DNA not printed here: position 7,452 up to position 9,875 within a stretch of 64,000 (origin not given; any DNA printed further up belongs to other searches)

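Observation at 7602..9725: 707 aa protein fusing an unknown helical N-terminal region to a TerD-like C-terminal domain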

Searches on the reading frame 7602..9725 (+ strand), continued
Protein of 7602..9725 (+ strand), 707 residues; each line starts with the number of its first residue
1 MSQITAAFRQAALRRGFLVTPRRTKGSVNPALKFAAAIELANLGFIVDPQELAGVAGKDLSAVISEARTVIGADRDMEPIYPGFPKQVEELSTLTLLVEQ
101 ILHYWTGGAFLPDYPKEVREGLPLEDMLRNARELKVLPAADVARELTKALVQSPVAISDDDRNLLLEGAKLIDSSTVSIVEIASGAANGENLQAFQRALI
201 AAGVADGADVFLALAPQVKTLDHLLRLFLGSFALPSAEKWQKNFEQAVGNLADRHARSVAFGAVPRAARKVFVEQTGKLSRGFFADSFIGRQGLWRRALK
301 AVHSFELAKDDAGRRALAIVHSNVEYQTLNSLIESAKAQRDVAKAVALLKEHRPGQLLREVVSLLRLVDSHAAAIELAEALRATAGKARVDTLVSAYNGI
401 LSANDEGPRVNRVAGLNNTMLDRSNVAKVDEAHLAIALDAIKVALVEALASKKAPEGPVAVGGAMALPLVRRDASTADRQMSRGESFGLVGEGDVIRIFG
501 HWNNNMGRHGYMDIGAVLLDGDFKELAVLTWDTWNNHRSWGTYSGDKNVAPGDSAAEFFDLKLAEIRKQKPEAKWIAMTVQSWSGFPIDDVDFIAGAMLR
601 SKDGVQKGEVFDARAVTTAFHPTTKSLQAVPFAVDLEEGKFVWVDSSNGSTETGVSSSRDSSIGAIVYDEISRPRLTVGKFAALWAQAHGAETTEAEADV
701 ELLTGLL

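Call 30: get_annotated_region(hit=H5, flank=5000)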
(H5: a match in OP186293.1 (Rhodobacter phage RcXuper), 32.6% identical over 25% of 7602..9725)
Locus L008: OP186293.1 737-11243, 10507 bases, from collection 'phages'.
description: Rhodobacter phage RcXuper, complete genome.
organism: Rhodobacter phage RcXuper (NCBI taxid 2973496)
taxonomy: Viruses; Duplodnaviria; Heunggongvirae; Uroviricota; Caudoviricetes
host: Rhodobacter capsulatus YW1; source: water; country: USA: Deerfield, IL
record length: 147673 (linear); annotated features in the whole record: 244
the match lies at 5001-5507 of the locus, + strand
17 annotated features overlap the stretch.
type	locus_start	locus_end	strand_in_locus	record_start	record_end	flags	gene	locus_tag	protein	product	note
tRNA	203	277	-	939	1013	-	-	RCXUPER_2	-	tRNA-Glu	tRNA-Glu(ttc)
tRNA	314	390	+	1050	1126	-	-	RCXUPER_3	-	tRNA-Glu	tRNA-Glu(ctc)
tRNA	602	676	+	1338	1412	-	-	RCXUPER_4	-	tRNA-Met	tRNA-Met(cat)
tRNA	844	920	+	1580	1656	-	-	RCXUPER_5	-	tRNA-Pro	tRNA-Pro(cgg)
tRNA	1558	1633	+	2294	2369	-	-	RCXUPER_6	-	tRNA-Met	tRNA-Met(cat)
CDS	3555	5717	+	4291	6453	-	-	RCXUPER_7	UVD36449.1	hypothetical protein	-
CDS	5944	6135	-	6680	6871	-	-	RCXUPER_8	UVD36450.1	hypothetical protein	-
CDS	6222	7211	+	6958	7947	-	-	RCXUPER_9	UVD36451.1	nucleotidyl transferase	-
tRNA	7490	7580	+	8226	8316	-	-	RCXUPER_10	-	tRNA-Tyr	tRNA-Tyr(gta)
CDS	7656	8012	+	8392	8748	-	-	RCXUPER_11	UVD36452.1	hypothetical protein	-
CDS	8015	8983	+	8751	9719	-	-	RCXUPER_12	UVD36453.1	hypothetical protein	-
CDS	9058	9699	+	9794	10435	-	-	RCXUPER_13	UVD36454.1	DNA methylase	-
tRNA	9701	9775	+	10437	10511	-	-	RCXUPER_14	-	tRNA-Val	tRNA-Val(tac)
CDS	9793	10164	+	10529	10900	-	-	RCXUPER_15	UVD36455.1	hypothetical protein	-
tRNA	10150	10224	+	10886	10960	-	-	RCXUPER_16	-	tRNA-Val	tRNA-Val(gac)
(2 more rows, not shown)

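Call 31: get_annotated_region(hit=H6, flank=5000)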
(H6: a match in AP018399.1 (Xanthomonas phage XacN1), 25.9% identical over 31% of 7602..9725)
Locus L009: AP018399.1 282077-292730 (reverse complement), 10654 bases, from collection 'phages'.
description: Xanthomonas phage XacN1 DNA, complete genome.
organism: Xanthomonas phage XacN1 (NCBI taxid 2042251)
taxonomy: Viruses; Duplodnaviria; Heunggongvirae; Uroviricota; Caudoviricetes
host: Xanthomonas citri; source: -; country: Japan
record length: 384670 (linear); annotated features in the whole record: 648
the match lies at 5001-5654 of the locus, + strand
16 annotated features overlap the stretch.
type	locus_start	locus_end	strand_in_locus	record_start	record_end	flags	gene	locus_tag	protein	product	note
CDS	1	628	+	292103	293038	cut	-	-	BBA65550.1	predicted ORF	ORF402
CDS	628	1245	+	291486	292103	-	-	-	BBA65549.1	hypothetical protein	ORF401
CDS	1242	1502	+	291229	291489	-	-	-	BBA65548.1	predicted ORF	ORF400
CDS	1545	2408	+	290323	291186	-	-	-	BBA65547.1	nucleotidyltransferase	ORF399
CDS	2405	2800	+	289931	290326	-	-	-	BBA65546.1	predicted ORF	ORF398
CDS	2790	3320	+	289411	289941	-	-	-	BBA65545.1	hypothetical protein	ORF397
CDS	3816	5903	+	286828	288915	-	-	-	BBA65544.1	hypothetical protein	ORF396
CDS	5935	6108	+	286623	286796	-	-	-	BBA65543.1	predicted ORF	ORF395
CDS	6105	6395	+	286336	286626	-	-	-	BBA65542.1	DUF4326 domain containing protein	ORF394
CDS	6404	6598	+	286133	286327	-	-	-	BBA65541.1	predicted ORF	ORF393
CDS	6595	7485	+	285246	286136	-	-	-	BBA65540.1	thymidylate synthase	ORF392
CDS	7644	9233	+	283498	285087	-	-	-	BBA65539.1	hypothetical protein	ORF391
CDS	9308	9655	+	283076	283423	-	-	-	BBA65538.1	L,D-transpeptidase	ORF390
CDS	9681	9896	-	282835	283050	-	-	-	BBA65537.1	predicted ORF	ORF389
CDS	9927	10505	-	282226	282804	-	-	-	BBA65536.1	SAM-dependent methyltransferase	ORF388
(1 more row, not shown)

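Call 32: get_annotated_region(hit=H7, flank=5000)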
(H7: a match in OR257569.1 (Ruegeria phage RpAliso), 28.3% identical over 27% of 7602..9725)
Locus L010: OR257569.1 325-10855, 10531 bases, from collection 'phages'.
description: Ruegeria phage RpAliso, complete genome.
organism: Ruegeria phage RpAliso (NCBI taxid 3073043)
taxonomy: Viruses; Duplodnaviria; Heunggongvirae; Uroviricota; Caudoviricetes
host: Ruegeria pomeroyi DSS-3; source: water; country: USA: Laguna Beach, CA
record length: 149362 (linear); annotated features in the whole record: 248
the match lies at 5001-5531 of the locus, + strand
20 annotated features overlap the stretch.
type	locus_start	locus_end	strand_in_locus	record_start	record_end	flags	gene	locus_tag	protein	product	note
tRNA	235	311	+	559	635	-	-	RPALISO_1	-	tRNA-Glu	tRNA-Glu(ttc)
CDS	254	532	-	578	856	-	-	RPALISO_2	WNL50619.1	hypothetical protein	-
tRNA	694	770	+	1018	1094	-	-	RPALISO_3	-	tRNA-Met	tRNA-Met(cat)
tRNA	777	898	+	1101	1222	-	-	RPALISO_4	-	tRNA-Gln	tRNA-Gln(ttg)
tRNA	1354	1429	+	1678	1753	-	-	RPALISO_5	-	tRNA-Pro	tRNA-Pro(cgg)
tRNA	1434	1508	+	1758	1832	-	-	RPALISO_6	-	tRNA-Thr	tRNA-Thr(cgt)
tRNA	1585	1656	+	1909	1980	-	-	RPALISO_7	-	tRNA-Cys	tRNA-Cys(gca)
tRNA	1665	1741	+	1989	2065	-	-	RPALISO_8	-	tRNA-Met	tRNA-Met(cat)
CDS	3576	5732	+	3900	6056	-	-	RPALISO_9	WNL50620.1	hypothetical protein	-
CDS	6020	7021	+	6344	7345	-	-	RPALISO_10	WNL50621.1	tRNA nucleotidyltransferase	-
tRNA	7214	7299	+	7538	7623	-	-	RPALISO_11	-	tRNA-Tyr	tRNA-Tyr(gta)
tRNA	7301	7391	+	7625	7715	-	-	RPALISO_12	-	tRNA-Tyr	tRNA-Tyr(gta)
CDS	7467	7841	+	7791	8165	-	-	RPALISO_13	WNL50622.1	hypothetical protein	-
CDS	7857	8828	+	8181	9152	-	-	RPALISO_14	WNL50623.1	hypothetical protein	-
CDS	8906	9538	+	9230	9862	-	-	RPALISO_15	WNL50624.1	DNA methyltransferase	-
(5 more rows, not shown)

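Call 35: predict_structure(alignment_id=A1)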
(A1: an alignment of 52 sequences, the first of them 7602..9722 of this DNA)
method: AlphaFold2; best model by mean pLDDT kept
length: 707 residues; sequences in the alignment: 52
mean_pLDDT: 84.2   pTM: 0.67
mean pLDDT of the five models: 84.2, 82.7, 80.6, 79.0, 77.1
residues with pLDDT >= 90: 322; 70-90: 289; 50-70: 55; < 50: 41
segments of 3 or more residues with pLDDT < 50: 76-89, 113-122, 473-478, 604-609
pLDDT, mean of each block of 10 residues (from residue 1): 72 84 64 84 82 79 80 50 43 67 64 45 56 83 90 90 89 82 91 94 87 93 95 94 94 95 92 93 88 94 85 89 89 93 94 90 93 94 89 91 89 67 88 95 94 92 82 46 80 88 90 94 93 90 85 89 93 95 89 88 53 73 85 91 89 89 91 91 96 92 86
secondary structure, 60 per line:
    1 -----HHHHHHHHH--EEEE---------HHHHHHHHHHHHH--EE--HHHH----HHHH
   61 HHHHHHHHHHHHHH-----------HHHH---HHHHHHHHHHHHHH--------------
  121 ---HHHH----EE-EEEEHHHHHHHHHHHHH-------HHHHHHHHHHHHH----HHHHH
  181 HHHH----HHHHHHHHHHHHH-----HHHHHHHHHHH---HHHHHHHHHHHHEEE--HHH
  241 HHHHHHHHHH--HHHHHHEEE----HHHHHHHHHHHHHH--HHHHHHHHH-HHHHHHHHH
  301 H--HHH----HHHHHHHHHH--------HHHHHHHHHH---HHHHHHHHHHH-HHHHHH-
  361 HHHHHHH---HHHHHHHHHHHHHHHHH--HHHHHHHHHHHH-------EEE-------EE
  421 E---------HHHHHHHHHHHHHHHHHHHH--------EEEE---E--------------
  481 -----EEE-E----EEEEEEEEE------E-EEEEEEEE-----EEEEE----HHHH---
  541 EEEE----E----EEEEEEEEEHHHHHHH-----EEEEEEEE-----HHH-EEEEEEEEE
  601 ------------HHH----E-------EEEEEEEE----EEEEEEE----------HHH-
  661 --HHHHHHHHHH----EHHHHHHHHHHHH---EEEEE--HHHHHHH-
elements in order (helices of 4 or more, strands of 3 or more residues): H6-14 E17-20 H30-42 H49-52 H57-74 H86-89 H93-106 H124-127 E135-138 H139-151 H159-171 H176-184 H189-201 H207-217 H221-232 E233-235 H238-250 H253-258 E259-261 H266-279 H282-290 H292-301 H311-320 H329-338 H342-352 H354-359 H361-367 H371-387 H390-401 E409-411 E419-421 H431-450 E459-462 E486-488 E495-503 E512-519 E525-529 H534-537 E541-544 E554-562 H563-569 E575-582 E592-600 E628-635 E640-646 H663-672 H678-689 E693-697 H700-706

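Call 37: fold_search(model_id=the predicted structure, library=pdb)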
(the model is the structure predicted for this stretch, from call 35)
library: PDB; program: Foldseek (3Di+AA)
matches with E <= 10: 516; with E <= 0.001: 1
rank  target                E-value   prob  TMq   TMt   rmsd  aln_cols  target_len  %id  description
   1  3ibz                  5.6e-04  1.00  0.16  0.58   4.8       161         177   16  Crystal structure of putative tellurium resistant like protein (TerD) from Streptomyces coelicolor A3(2) (released 2009-08-18)
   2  4rv1_C                2.1e-02  0.69  0.13  0.20  19.8       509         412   12  Crystal Structure of Engineered Protein. Northeast Structural Genomics Consortium (NESG) Target OR497. (released 2014-12-10)
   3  7akk_A                5.3e-02  0.13  0.08  0.07  33.4       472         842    9  Structure of a complement factor-receptor complex (released 2022-04-13)
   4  5nzr_G                7.2e-02  0.16  0.12  0.11  23.4       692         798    8  The structure of the COPI coat leaf (released 2017-06-28)
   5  7q4o_A                1.0e-01  0.33  0.12  0.11  17.9       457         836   13  Substrate-bound A-like U2 snRNP (released 2022-03-30)
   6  5h7c_A                1.1e-01  0.33  0.11  0.16  19.5       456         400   10  Crystal structure of a repeat protein with two Protein A-DHR14 repeat modules (released 2017-06-28)
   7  5u02                  1.2e-01  0.23  0.09  0.16  16.1       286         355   11  Crystal structure of S. aureus TarS 217-571 (released 2017-01-04)
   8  5tz8_A                1.3e-01  0.23  0.08  0.10  18.1       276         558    9  Crystal structure of S. aureus TarS (released 2017-01-04)
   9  9qx0_A                1.3e-01  0.08  0.08  0.07  23.7       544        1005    9  Cryo-EM structure of the human UBR4/KCMF1/CALM1 complex (C-term focused refinement) (released 2025-09-03)
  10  9ce3_B                1.4e-01  0.20  0.12  0.08  26.4       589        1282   11  Structure of the TSC:WIPI3 lysosomal recruitment complex (released 2024-12-04)
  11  7wtt_K                1.5e-01  0.25  0.12  0.09  18.9       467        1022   12  Cryo-EM structure of a human pre-40S ribosomal subunit - State RRP12-A1 (with CK1) (released 2022-10-19)
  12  9leg_B                1.8e-01  0.60  0.10  0.17  11.6       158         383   12  AMO complex (released 2026-02-04)
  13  5h7c_C                1.8e-01  0.35  0.12  0.18  19.9       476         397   11  Crystal structure of a repeat protein with two Protein A-DHR14 repeat modules (released 2017-06-28)
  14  6rru                  1.8e-01  0.07  0.09  0.07  23.2       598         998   10  GOLGI ALPHA-MANNOSIDASE II in complex with (5R,6R,7S,8S)-5,6,7,8-tetrahydro-5-(hydroxymethyl)-3-(3-phenylpropyl)imidazo[ (released 2020-07-08)
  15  5ohu                  2.3e-01  0.15  0.11  0.12  22.4       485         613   11  The X-ray Structure of Lytic Transglycosylase Slt from Pseudomonas aeruginosa (released 2018-04-18)
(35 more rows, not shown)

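Call 55: find_related_loci(query=A1, collection=genome_contigs, flank=8000)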
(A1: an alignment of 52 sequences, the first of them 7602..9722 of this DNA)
Query A1 (707 aa) in genome_contigs; peptide patterns used: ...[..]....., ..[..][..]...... (x = any residue, [..] = any of these).
23 stretches matched a pattern; 1 encode a relative of the query (tblastn E <= 1e-3); 1 distinct loci.
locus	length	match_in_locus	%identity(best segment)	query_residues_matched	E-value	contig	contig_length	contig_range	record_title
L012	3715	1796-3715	47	1-645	0e+0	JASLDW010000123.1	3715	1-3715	MAG: Lysobacter sp. isolate SHSU.bins.173 k141_5373014, whole genome shotgun sequence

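Call 68: search_protein_representatives(alignment_id=A1)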
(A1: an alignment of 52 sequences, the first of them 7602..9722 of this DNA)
Query: 52 sequences, 704 profile positions. Proteins with E-value up to 0.001 (for the whole library): 2151; up to 1e-10: 1617; up to 1e-30: 603. The best 150 are listed.
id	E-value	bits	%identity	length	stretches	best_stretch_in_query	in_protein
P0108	0.0e+00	1161.8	-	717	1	1-704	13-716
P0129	6.0e-279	943.8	-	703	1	1-704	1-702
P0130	8.6e-277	936.7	-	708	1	1-704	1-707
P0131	9.6e-277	936.5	-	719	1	1-704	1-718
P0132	1.0e-266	903.4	-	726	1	1-704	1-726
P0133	1.7e-260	882.8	-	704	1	1-704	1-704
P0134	2.9e-256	868.8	-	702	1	6-704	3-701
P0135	7.5e-251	850.9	-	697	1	1-704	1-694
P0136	5.7e-250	848.0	-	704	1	1-703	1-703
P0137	1.1e-249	847.1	-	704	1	11-703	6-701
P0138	2.5e-232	789.7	-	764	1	1-704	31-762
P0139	8.8e-232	787.9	-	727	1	23-704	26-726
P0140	2.6e-227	773.1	-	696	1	9-699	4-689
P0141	7.3e-223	758.4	-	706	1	6-694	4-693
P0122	6.1e-221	752.0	-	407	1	298-704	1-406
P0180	6.9e-107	375.1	-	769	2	23-571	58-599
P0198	1.3e-59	218.8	-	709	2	257-698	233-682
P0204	1.4e-55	205.5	-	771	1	33-687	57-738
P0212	6.5e-53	196.7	-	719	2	213-688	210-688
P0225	2.8e-50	188.0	-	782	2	439-690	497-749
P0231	1.4e-49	185.6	-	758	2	261-691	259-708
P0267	1.2e-46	175.9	-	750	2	252-680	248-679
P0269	1.3e-46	175.9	-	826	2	461-694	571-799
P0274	1.9e-46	175.3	-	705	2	256-696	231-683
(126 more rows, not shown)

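Call 69: search_protein_families(library=ncbifam, proteins=[P0225, P0269, P0204, P0231, P0198, P0212, P0180, P0138, P0267, P0274], max_evalue=0.001)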
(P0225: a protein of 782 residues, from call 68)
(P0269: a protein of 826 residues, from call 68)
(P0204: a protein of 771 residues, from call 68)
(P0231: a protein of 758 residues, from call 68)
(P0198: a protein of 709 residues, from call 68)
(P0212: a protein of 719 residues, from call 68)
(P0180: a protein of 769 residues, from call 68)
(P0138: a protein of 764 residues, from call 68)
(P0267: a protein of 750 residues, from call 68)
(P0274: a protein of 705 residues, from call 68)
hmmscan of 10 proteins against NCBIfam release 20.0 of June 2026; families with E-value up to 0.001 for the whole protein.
P0225 (782 aa): 1 family
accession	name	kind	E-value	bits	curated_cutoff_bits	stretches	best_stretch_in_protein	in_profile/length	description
NF041916.1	RING_SCO0854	equivalog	4e-112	375.9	600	4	493-751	496-759/842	MXAN_6230/SCO0854 family RING domain-containing protein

P0269 (826 aa): 1 family
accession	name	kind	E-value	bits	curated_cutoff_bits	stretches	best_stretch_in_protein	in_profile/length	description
NF041916.1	RING_SCO0854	equivalog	2.2e-108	363.6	600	4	543-800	497-764/842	MXAN_6230/SCO0854 family RING domain-containing protein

P0204 (771 aa): 1 family
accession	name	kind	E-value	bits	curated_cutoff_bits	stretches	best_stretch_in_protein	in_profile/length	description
NF041916.1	RING_SCO0854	equivalog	8.2e-131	437.8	600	3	376-746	391-762/842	MXAN_6230/SCO0854 family RING domain-containing protein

P0231 (758 aa): 1 family
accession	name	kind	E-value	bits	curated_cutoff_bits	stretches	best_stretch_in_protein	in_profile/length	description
NF041916.1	RING_SCO0854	equivalog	7.2e-80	269.3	600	3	325-677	384-723/842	MXAN_6230/SCO0854 family RING domain-containing protein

P0198 (709 aa): 1 family
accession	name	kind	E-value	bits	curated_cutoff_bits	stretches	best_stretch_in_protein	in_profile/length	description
NF041916.1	RING_SCO0854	equivalog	2.2e-101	340.4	600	3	301-683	386-766/842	MXAN_6230/SCO0854 family RING domain-containing protein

P0212 (719 aa): 1 family
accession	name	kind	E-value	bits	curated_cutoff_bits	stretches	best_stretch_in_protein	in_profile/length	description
NF041916.1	RING_SCO0854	equivalog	2.8e-116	389.7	600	3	321-690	385-757/842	MXAN_6230/SCO0854 family RING domain-containing protein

P0180 (769 aa): 1 family
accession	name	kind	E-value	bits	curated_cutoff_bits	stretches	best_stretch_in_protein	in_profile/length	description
NF041916.1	RING_SCO0854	equivalog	3.7e-52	177.6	600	2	335-593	373-629/842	MXAN_6230/SCO0854 family RING domain-containing protein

P0138 (764 aa): 1 family
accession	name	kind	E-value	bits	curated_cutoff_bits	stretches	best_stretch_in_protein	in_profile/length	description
NF041916.1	RING_SCO0854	equivalog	4.5e-35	121.1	600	1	374-715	376-718/842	MXAN_6230/SCO0854 family RING domain-containing protein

P0267 (750 aa): 1 family
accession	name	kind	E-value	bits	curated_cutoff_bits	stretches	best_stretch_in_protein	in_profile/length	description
NF041916.1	RING_SCO0854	equivalog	1.5e-76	258.3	600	3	321-671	385-735/842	MXAN_6230/SCO0854 family RING domain-containing protein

P0274 (705 aa): 1 family
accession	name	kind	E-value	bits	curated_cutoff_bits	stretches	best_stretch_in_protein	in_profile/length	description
NF041916.1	RING_SCO0854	equivalog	2e-113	380.2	600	3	291-678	381-758/842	MXAN_6230/SCO0854 family RING domain-containing protein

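Call 70: search_protein_families(library=pfam, proteins=[P0225, P0269, P0204, P0231, P0198, P0212, P0180, P0138, P0267, P0274], max_evalue=0.01)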
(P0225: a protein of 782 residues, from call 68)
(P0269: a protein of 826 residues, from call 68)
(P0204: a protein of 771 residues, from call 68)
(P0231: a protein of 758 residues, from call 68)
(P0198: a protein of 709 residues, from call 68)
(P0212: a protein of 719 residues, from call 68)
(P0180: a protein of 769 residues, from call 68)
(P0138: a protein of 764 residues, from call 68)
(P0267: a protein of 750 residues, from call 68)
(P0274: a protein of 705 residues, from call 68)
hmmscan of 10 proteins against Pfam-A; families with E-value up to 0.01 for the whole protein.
P0225 (782 aa): 1 family
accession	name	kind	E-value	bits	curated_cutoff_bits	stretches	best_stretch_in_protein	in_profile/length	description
PF02342.23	TerD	-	0.00015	21.8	25.3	1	541-660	5-138/187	TerD domain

P0269 (826 aa): 0 families

P0204 (771 aa): 0 families

P0231 (758 aa): 0 families

P0198 (709 aa): 0 families

P0212 (719 aa): 1 family
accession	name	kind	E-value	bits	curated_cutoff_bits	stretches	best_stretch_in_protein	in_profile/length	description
PF02342.23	TerD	-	3.5e-06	27.1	25.3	1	476-591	4-129/187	TerD domain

P0180 (769 aa): 0 families

P0138 (764 aa): 0 families

P0267 (750 aa): 0 families

P0274 (705 aa): 0 families
